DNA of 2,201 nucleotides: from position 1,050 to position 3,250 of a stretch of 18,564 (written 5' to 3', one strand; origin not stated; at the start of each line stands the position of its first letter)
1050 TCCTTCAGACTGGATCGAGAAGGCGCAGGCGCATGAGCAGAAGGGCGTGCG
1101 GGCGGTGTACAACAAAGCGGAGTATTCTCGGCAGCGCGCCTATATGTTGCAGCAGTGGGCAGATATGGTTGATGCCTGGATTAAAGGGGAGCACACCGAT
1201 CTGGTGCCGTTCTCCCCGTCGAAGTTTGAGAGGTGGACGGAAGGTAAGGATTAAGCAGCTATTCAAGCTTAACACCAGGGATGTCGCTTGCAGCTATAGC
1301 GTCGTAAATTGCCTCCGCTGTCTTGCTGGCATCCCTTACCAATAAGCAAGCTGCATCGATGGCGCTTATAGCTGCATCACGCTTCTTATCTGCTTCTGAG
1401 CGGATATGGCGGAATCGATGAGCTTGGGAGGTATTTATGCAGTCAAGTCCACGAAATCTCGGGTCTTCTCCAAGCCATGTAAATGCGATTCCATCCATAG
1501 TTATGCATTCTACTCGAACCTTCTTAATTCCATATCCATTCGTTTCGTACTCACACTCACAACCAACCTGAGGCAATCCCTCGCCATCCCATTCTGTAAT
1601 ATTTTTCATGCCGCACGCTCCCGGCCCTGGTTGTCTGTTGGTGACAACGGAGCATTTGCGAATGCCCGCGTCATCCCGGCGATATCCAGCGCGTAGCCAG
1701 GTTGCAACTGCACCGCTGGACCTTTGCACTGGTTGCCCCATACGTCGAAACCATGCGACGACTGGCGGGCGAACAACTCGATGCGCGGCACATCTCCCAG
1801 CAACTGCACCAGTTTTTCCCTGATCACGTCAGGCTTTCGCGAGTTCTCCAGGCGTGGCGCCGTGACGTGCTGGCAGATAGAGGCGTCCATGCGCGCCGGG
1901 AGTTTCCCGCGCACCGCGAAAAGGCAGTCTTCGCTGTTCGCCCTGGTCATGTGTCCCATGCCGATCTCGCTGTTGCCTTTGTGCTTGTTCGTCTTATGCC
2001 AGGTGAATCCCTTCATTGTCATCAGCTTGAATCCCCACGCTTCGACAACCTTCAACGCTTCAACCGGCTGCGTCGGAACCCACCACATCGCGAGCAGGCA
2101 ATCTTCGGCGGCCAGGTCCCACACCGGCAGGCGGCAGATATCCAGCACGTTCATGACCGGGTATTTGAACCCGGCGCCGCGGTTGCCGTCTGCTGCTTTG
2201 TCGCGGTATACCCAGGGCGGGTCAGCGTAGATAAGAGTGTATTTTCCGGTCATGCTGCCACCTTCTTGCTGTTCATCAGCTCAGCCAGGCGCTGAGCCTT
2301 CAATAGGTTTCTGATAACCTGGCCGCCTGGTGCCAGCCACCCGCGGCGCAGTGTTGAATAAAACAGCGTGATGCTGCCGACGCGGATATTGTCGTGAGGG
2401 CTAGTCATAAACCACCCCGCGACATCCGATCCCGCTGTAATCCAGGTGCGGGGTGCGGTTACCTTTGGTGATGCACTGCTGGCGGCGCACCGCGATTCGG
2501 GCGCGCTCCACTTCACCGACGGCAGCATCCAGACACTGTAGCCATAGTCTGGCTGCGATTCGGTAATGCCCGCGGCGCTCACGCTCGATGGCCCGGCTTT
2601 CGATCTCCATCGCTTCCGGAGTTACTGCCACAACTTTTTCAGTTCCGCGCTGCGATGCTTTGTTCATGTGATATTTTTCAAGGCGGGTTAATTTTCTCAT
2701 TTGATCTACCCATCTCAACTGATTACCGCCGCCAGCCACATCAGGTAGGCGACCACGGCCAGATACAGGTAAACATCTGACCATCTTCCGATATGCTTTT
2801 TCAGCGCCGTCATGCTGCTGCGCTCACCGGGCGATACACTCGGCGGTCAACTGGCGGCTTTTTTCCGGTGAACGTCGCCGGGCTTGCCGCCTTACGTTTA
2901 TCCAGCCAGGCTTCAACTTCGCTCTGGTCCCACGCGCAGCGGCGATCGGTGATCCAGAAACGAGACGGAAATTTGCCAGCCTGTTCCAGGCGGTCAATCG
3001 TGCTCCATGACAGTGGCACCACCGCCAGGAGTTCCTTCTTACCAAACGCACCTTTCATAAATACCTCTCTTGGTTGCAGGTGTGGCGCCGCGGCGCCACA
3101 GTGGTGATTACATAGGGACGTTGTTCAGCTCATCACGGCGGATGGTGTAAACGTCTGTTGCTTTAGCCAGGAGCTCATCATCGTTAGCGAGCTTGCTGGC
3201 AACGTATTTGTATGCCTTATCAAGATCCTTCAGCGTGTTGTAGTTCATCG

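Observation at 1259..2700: Translationally coupled four-gene operon: PerC-like regulator, small ORF, DPPW methyltransferase, unknown 116-aa protein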

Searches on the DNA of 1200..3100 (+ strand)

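Call 6: search_dna_similar(query=window:1200-3100:+, collection=phages, mode=near, max_rows=25)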
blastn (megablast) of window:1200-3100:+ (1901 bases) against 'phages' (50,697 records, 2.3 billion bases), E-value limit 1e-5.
Records with a match: 36; places in all: 36; records where one place covers at least 80% of the query: 0.
Best place of each record, by identity: >=99% 2; 90-95% 1; 80-90% 13; 60-80% 20.
By first word of the organism name: Escherichia 16; Salmonella 12; Enterobacter 3; Klebsiella 2; Serratia 2; phage 1.
By host as written in the record: - 6; Escherichia coli O157:H7 4; Salmonella enterica subsp. enterica serovar Heidelberg 3; Salmonella enterica subsp. enterica STW-2 2; Salmonella enterica 2; pathenogenic Salmonella bacterium 2; Salmonella enterica serovar Typhimurium strain LT2 2; Enterobacter sp. CT7 2; and 10 more.
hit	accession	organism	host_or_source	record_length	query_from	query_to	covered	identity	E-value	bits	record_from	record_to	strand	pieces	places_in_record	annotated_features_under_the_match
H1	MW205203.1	Enterobacter phage BUCT554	Enterobacter cloacae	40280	409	1900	78%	92.0%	0e+0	2095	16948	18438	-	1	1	adenine methylase | PerC family transcriptional regulator | AlpA family regulatory protein | DUF1317 family protein | hypothetical protein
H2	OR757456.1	Salmonella phage VB_ST_SPNIS2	Salmonella enterica subsp. enterica ...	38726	1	1898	76%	81.6%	0e+0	1192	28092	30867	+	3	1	DGQHR domain-containing protein | adenine methylase | putative transcriptional activator | tyrosine-type recombinase/integrase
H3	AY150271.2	Salmonella phage epsilon15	Salmonella enterica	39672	513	1900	73%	80.5%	0e+0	1044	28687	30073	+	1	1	adenine methylase | hypothetical protein (x4) | stem-loop; transcriptional pausing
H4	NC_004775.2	Salmonella phage epsilon15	Salmonella enterica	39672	513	1900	73%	80.5%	0e+0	1044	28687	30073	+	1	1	DNA methyltransferase | transcriptional activator | excisionase and transcriptional regulator | membrane protein | hypothetical protein | and 1 other names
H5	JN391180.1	Salmonella phage SPN1S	pathenogenic Salmonella bacterium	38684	1051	1900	45%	77.8%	9e-141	507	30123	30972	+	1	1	putative transcriptional activator | putative transcriptional regulator | hypothetical protein (x2)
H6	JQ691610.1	Salmonella phage SPN9TCW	Salmonella typhimurium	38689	1051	1900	45%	77.8%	9e-141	507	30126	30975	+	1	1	putative transcriptional activator | putative transcriptional regulator AlpA family | hypothetical protein | putative bacteriophage protein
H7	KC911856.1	Salmonella phage SPC32H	Salmonella enterica serovar Typhimurium ...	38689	1051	1900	45%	77.8%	9e-141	507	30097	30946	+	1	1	putative transcriptional activator | putative transcriptional regulator | hypothetical protein (x2) | putative DNA-sulfur modification protein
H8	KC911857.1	Salmonella phage SPC32N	Salmonella enterica serovar Typhimurium ...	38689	1051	1900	45%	77.8%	9e-141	507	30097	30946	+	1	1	putative transcriptional activator | putative transcriptional regulator | hypothetical protein (x2) | putative DNA-sulfur modification protein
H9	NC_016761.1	Salmonella phage SPN1S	pathenogenic Salmonella bacterium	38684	1051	1900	45%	77.8%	9e-141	507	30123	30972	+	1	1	transcriptional activator | excisionase and transcriptional regulator | DUF1317 family protein | membrane protein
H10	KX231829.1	Enterobacter phage Tyrion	Enterobacter sp. CT7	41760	1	1045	36%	87.1%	0e+0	774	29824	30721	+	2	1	putative adenine methylase | hypothetical protein (x3) | ribosome_binding_site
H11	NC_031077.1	Enterobacter phage Tyrion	Enterobacter sp. CT7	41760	1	1045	36%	87.1%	0e+0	774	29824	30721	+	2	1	DNA methyltransferase | hypothetical protein | tyrosine-type recombinase/integrase | ribosome_binding_site | winged helix-turn-helix domain-containing protein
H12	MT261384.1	Salmonella virus PAT1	Salmonella enterica subsp. enterica ...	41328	1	1056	36%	85.3%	0e+0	712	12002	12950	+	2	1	adenine DNA methyltransferase | hypothetical protein (x2) | integrase family protein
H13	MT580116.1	Salmonella phage 65FD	Salmonella enterica subsp. enterica ...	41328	1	1056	36%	85.3%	0e+0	712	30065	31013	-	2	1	putative adenine methylase | hypothetical protein | putative integrase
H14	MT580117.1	Salmonella phage 66FD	Salmonella enterica subsp. enterica ...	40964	1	1056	36%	85.3%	0e+0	712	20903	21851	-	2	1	putative adenine methylase | hypothetical protein | putative integrase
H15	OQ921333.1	Escherichia phage vB_EcoP_PAS61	Escherichia coli strain A11-1675 ...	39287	1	1898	39%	74.7%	4e-60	305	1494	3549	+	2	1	serine/threonine protein phosphatase | adenine DNA methyltransferase | hypothetical protein (x2) | transcriptional regulator | integrase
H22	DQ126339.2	Escherichia phage phiV10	Escherichia coli O157:H7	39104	1203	1898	37%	73.2%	8e-57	228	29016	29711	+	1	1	putative transcriptional activator | putative transcriptional regulator | putative integral membrane protein | putative adenine methylase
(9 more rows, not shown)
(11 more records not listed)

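Call 7: search_dna_similar(query=window:1200-3100:+, collection=ecoli_genomes, mode=near, max_rows=25)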
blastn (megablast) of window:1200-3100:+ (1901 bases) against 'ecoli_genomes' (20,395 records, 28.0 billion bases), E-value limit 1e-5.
Records with a match: 566; places in all: 575; records where one place covers at least 80% of the query: 15.
Genomes with a match: 563 of 5426; with a place that covers at least 80% of the query: 15. Places per genome that has any: lowest 1, median 1, highest 2. On chromosomes: 572 places; on plasmids: 3.
Best place of each record, by identity: >=99% 5; 90-95% 3; 80-90% 16; 60-80% 542.
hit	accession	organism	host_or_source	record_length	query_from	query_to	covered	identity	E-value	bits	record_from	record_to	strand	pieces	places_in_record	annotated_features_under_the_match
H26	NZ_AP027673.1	Escherichia coli strain PSS-07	Homo sapiens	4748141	1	1901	100%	100.0%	0e+0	3511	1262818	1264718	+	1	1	MT-A70 family methyltransferase | hypothetical protein | PerC family transcriptional regulator | helix-turn-helix transcriptional regulator | DUF1317 family protein | and 1 other names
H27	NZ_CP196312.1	Escherichia coli strain ECE228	Homo sapiens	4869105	1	1901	100%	99.9%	0e+0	3500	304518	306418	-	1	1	MT-A70 family methyltransferase | hypothetical protein | PerC family transcriptional regulator | helix-turn-helix transcriptional regulator | DUF1317 family protein | and 1 other names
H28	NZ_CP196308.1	Escherichia coli strain ECE218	Homo sapiens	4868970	1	1901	100%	99.9%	0e+0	3500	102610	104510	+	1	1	MT-A70 family methyltransferase | hypothetical protein | PerC family transcriptional regulator | helix-turn-helix transcriptional regulator | DUF1317 family protein | and 1 other names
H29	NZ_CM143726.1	Escherichia coli strain CFIAFB20190172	food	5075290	1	1901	100%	99.9%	0e+0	3500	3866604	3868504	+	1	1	MT-A70 family methyltransferase | hypothetical protein | PerC family transcriptional regulator | helix-turn-helix transcriptional regulator | DUF1317 family protein | and 1 other names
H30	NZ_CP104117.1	Escherichia coli strain USDA-ARS-USMARC-50748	Bos taurus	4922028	1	1901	100%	99.8%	0e+0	3494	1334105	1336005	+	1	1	MT-A70 family methyltransferase | hypothetical protein | PerC family transcriptional regulator | helix-turn-helix transcriptional regulator | DUF1317 family protein | and 1 other names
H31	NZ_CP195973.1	Escherichia coli strain J6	Water sample from the Juan Diaz River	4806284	1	1900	81%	89.4%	0e+0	1935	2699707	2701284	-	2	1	MT-A70 family methyltransferase | PerC family transcriptional regulator | helix-turn-helix transcriptional regulator | DUF1317 family protein | tyrosine-type recombinase/integrase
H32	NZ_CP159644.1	Escherichia coli strain Z226-5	hospital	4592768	1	1900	81%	89.6%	0e+0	1946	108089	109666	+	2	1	MT-A70 family methyltransferase | PerC family transcriptional regulator | AlpA family phage regulatory protein | DUF1317 family protein | site-specific integrase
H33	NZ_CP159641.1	Escherichia coli strain Z226-6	hospital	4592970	1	1900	81%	89.6%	0e+0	1946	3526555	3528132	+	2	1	MT-A70 family methyltransferase | PerC family transcriptional regulator | AlpA family phage regulatory protein | DUF1317 family protein | site-specific integrase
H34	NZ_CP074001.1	Escherichia coli strain PM4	Pig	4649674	1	1900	81%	89.5%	0e+0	1940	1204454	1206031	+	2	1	MT-A70 family methyltransferase | PerC family transcriptional regulator | helix-turn-helix transcriptional regulator | DUF1317 family protein | tyrosine-type recombinase/integrase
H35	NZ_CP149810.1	Escherichia coli strain EP91B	pig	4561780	1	1900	81%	89.5%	0e+0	1940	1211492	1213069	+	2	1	MT-A70 family methyltransferase | PerC family transcriptional regulator | helix-turn-helix transcriptional regulator | DUF1317 family protein | tyrosine-type recombinase/integrase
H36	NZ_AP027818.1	Escherichia coli strain 2017.15.02CC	Homo sapiens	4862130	1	1900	81%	89.5%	0e+0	1940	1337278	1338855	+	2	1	MT-A70 family methyltransferase | PerC family transcriptional regulator | helix-turn-helix transcriptional regulator | DUF1317 family protein | tyrosine-type recombinase/integrase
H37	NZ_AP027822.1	Escherichia coli strain 2017.17.01CC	Homo sapiens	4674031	407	1900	79%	90.7%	0e+0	1997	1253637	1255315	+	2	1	MT-A70 family methyltransferase | PerC family transcriptional regulator | helix-turn-helix transcriptional regulator | DUF1382 family protein | DUF1317 domain-containing protein | and 1 other names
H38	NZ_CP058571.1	Escherichia coli strain EC2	Homo sapiens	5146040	1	1900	81%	86.1%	0e+0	1656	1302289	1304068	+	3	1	MT-A70 family methyltransferase | PerC family transcriptional regulator | helix-turn-helix transcriptional regulator | DUF1382 family protein | DUF1317 family protein | and 1 other names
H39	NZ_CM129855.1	Escherichia coli strain SW071611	wastewater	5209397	1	1900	81%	86.1%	0e+0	1656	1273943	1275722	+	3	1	MT-A70 family methyltransferase | PerC family transcriptional regulator | helix-turn-helix transcriptional regulator | DUF1382 family protein | DUF1317 family protein | and 1 other names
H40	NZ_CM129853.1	Escherichia coli strain SW071619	wastewater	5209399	1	1900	81%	86.1%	0e+0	1656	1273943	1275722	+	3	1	MT-A70 family methyltransferase | PerC family transcriptional regulator | helix-turn-helix transcriptional regulator | DUF1382 family protein | DUF1317 family protein | and 1 other names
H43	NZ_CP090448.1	Escherichia coli strain PT62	pigeon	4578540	2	1900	72%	81.9%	0e+0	1157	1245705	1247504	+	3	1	MT-A70 family methyltransferase | PerC family transcriptional regulator | helix-turn-helix transcriptional regulator | hypothetical protein (x2) | tyrosine-type recombinase/integrase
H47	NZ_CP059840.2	Escherichia coli strain E2348/69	Homo sapiens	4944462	1051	1873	43%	75.9%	6e-108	401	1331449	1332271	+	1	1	PerC family transcriptional regulator | helix-turn-helix transcriptional regulator | DUF1317 family protein | ASCH domain-containing protein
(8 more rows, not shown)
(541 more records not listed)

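Call 8: get_annotated_region(hit=H26, flank=6000)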
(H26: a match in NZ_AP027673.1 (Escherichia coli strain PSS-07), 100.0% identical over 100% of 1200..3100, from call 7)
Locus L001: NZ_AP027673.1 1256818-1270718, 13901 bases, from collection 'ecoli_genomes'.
description: Escherichia coli strain PSS-07 chromosome, complete genome
organism: Escherichia coli strain PSS-07 (NCBI taxid 562)
replicon: chromosome; assembly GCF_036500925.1
host: Homo sapiens; source: feces; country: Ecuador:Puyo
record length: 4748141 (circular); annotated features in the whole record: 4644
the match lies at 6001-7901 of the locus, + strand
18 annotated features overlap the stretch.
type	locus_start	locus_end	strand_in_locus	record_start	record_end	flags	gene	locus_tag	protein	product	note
CDS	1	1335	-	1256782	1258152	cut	xseA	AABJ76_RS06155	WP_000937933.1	exodeoxyribonuclease VII large subunit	-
CDS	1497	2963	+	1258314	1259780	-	guaB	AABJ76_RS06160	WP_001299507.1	IMP dehydrogenase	-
CDS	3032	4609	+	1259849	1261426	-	guaA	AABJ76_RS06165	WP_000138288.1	glutamine-hydrolyzing GMP synthase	-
CDS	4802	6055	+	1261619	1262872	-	-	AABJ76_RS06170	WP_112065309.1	tyrosine-type recombinase/integrase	-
CDS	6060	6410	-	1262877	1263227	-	-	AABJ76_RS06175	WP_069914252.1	hypothetical protein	-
CDS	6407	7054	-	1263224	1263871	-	-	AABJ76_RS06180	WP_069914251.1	MT-A70 family methyltransferase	-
CDS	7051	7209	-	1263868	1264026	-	-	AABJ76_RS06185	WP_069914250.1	DUF1317 family protein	-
CDS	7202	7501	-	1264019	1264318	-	-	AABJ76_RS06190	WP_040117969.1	PerC family transcriptional regulator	-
CDS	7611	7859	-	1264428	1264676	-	-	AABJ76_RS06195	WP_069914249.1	helix-turn-helix transcriptional regulator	-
CDS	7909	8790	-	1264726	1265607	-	-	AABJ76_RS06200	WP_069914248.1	RecT family recombinase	-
CDS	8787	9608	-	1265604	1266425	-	-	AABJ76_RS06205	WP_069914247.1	PD-(D/E)XK nuclease-like domain-containing protein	-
CDS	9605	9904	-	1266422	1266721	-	-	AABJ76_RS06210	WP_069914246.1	hypothetical protein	-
CDS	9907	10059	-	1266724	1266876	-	-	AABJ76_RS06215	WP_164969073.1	hypothetical protein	-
CDS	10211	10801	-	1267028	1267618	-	-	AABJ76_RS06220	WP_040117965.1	helix-turn-helix transcriptional regulator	-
CDS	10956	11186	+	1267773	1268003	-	-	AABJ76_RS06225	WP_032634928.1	hypothetical protein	-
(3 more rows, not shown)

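Call 9: get_annotated_region(hit=H4, flank=3000)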
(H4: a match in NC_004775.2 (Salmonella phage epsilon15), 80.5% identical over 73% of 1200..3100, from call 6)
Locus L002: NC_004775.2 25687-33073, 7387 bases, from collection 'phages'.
description: Enterobacteria phage epsilon15, complete genome.
organism: Salmonella phage epsilon15 (NCBI taxid 215158)
taxonomy: Viruses; Duplodnaviria; Heunggongvirae; Uroviricota; Caudoviricetes; Uetakevirus; Uetakevirus epsilon15
host: Salmonella enterica; source: -; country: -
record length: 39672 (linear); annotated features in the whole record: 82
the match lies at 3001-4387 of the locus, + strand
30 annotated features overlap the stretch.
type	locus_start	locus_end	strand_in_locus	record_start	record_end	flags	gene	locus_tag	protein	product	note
CDS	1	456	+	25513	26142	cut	-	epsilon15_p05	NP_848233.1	endolysin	HHpred: 4ok7_A Endolysin; 1.90A {Salmonella phage SPN1S}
CDS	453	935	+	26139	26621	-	-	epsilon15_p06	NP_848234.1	Rz-like spanin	one transmembrane domain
CDS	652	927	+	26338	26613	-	-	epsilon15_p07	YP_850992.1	Rz-like spanin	similar to phiV10 rz-1-like protein in YP_512285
protein_bind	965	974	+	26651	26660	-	-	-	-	integrase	integration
protein_bind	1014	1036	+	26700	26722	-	-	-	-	integration host factor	IHF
protein_bind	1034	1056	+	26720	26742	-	-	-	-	integration host factor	IHF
protein_bind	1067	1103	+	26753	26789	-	-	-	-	RNaseIII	mRNA processing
protein_bind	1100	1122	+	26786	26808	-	-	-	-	integration host factor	IHF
stem_loop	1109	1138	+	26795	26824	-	-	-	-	-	rho-independent terminator; transcriptional termination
protein_bind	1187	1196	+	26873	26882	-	-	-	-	integrase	integration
protein_bind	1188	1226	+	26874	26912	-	-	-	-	RNaseIII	mRNA processing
CDS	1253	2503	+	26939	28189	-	-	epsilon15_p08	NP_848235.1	tyrosine-type recombinase/integrase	HHpred: 1z1b_A Integrase; 3.80A {Enterobacteria phage lambda}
protein_bind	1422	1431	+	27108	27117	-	-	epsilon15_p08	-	integrase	integration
protein_bind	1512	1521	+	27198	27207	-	-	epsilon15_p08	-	integrase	integration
protein_bind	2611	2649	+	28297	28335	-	-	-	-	RNaseIII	mRNA processing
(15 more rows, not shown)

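Call 10: get_annotated_region(hit=H22, flank=3000)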
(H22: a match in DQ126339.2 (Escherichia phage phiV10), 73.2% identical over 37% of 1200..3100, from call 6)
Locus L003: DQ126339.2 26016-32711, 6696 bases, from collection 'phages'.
description: Enterobacteria phage phiV10, complete genome.
organism: Escherichia phage phiV10 (NCBI taxid 343516)
taxonomy: Viruses; Duplodnaviria; Heunggongvirae; Uroviricota; Caudoviricetes; Uetakevirus; Uetakevirus phiV10
host: Escherichia coli O157:H7; source: -; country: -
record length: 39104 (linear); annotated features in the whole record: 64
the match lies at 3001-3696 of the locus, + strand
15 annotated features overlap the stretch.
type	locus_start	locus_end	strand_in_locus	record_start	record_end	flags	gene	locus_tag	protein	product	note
CDS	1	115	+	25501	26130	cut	-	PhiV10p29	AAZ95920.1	putative endolysin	identified by similarity: COG3179 (chitanase-like family) and superfamily Accession Number SSF53955 (lysozyme-like ...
CDS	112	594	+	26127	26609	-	-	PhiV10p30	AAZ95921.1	putative lysis accessory protein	predicted secretion signal; similar to putative Rz-like protein, epsilon15p26,from Enterobacteria phage epsilon15, ...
CDS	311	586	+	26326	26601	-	-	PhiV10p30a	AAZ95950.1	putative rz1-like protein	predicted signal peptidase II cleavage /lipid attachment site (prosite PS00013)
regulatory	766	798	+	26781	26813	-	-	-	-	terminator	putative rho-independent terminator; predicted by GCG terminator program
CDS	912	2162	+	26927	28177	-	-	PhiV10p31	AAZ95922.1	putative integrase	identified by similarity: conserved domain database Accession Number cd00801 (INT_P4 Bacteriophage P4 integrase family)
CDS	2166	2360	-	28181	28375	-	-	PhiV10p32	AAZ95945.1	hypothetical protein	belongs to DUF1382 family, Pfam Accession Number PF07131; similar to gp9, Escherichia coli O84:H4 strain 4795/97 ...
CDS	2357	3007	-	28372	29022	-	-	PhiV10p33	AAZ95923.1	putative adenine methylase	identified by similarity: prosite Accession Number PS00092 (N6_MTASE N-6 Adenine-specific DNA methylases signature)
CDS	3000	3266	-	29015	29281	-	-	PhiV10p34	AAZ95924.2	putative transcriptional activator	identified by similarity: Pfam Accession Number PF06069 (PerC transcriptional activator family)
CDS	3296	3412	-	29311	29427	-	-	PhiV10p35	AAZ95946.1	putative integral membrane protein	one C terminal transmembrane helix predicted; similar to hypothetical protein epsilon15p32 from Enterobacteria phage ...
CDS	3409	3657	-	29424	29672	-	-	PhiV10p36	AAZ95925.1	putative transcriptional regulator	belongs to Phage_AlpA family, Pfam Accession Number PF05930. Similar to Hypothetical protein epsilon15p33 from ...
CDS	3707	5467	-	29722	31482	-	-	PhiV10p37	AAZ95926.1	putative recET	fusion of RecE (exodeoxyribonuclease VIII) and RecT (single-strand annealing protein) recombination proteins; ...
CDS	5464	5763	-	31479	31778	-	-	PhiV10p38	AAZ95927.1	hypothetical protein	similar to hypothetical protein epsilon15p36 from Enterobacteria phage epsilon15, Accession Number NP_848244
CDS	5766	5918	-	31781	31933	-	-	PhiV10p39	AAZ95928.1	hypothetical protein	similar to hypothetical protein epsilon15p37 from Enterobacteria phage epsilon15, Accession Number NP_848245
regulatory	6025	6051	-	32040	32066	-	-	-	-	terminator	putative rho-independent terminator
CDS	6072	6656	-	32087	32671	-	-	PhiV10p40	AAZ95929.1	putative transcriptional repressor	two helix-turn-helix motifs (Pfam Accession Number PF01381); similar to putative repressor epsilon15p38 from ...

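Call 23: get_annotated_region(hit=H2, flank=1500)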
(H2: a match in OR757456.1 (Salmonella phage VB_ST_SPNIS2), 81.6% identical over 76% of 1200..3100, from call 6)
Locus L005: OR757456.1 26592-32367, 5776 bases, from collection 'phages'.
description: Salmonella phage VB_ST_SPNIS2, complete genome.
organism: Salmonella phage VB_ST_SPNIS2 (NCBI taxid 3097437)
taxonomy: Viruses; Duplodnaviria; Heunggongvirae; Uroviricota; Caudoviricetes; Uetakevirus
host: Salmonella enterica subsp. enterica STW-2; source: sewage; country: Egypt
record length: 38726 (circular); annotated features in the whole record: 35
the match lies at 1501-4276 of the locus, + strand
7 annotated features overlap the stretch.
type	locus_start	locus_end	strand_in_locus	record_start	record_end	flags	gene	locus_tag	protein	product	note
CDS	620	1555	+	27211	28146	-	-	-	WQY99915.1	tyrosine-type recombinase/integrase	-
CDS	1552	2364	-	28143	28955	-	-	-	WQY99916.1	adenine methylase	-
CDS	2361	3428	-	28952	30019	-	-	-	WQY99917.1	DGQHR domain-containing protein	-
CDS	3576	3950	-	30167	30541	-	-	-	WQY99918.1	putative transcriptional activator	-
CDS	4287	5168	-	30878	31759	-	-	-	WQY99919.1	RecT family recombinase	-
CDS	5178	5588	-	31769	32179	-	-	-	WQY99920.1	endonuclease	-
CDS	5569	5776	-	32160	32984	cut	-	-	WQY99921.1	exodeoxyribonuclease VIII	-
